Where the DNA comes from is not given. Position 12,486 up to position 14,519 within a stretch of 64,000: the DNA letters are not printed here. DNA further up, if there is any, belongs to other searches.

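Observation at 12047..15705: A+T-rich island with a cell-wall-binding protein of unknown catalytic domain, flanked by three paralogous 4-TM proteins (toxin/immunity-like or lysis-cassette-like)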

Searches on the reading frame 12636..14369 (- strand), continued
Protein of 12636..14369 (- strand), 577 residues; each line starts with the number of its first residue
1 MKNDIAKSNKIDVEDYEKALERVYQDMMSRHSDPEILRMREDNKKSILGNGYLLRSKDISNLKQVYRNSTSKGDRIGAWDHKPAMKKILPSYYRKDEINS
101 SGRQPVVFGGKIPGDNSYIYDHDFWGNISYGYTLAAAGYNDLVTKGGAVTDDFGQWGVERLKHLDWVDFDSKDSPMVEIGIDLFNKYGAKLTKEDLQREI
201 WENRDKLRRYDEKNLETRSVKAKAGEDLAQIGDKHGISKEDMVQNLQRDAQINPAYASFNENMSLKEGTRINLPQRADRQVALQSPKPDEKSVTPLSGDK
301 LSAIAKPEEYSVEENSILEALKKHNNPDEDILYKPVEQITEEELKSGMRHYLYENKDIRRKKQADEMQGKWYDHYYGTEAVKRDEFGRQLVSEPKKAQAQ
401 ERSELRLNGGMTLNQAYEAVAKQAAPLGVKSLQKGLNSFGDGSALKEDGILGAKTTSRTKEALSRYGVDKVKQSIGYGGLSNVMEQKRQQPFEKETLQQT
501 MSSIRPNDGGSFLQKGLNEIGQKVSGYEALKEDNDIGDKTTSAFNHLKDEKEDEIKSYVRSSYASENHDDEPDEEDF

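Call 122: list_cluster_members(proteins=[P0001, P0026, P0032, P0003, P0047])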
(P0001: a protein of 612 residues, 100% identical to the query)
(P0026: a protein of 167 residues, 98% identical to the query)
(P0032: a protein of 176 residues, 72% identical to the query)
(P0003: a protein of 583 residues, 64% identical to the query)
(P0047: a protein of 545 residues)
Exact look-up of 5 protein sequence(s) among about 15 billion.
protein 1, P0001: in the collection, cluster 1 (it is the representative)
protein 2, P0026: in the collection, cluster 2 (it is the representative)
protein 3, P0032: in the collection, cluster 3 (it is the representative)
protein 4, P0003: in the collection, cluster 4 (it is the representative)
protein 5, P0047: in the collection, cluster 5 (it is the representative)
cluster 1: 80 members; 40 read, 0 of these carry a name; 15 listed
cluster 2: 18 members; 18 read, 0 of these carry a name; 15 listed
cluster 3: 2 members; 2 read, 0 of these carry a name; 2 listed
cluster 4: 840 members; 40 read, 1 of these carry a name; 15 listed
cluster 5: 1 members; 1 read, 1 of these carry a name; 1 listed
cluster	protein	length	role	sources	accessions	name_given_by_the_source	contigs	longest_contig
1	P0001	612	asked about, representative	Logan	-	-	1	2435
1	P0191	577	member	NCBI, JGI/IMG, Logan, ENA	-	-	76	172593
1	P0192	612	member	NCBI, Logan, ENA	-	-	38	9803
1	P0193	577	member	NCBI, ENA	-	-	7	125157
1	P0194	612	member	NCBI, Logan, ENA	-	-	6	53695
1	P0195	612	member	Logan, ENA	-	-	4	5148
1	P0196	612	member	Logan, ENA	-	-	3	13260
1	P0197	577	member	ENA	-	-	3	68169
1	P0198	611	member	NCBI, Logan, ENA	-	-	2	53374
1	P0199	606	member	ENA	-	-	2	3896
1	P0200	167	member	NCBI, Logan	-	-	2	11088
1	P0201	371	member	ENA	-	-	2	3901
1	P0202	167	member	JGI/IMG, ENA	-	-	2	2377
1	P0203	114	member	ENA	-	-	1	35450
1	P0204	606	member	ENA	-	-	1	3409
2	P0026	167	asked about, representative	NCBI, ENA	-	-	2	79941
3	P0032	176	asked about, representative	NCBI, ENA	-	-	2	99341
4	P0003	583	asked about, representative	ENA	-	-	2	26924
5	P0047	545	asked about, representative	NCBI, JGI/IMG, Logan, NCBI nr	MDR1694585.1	MAG: hypothetical protein LBR70_05305 [Lactobacillaceae bacterium] | hypothetical protein | hypothetical protein [Lactobacillaceae bacterium]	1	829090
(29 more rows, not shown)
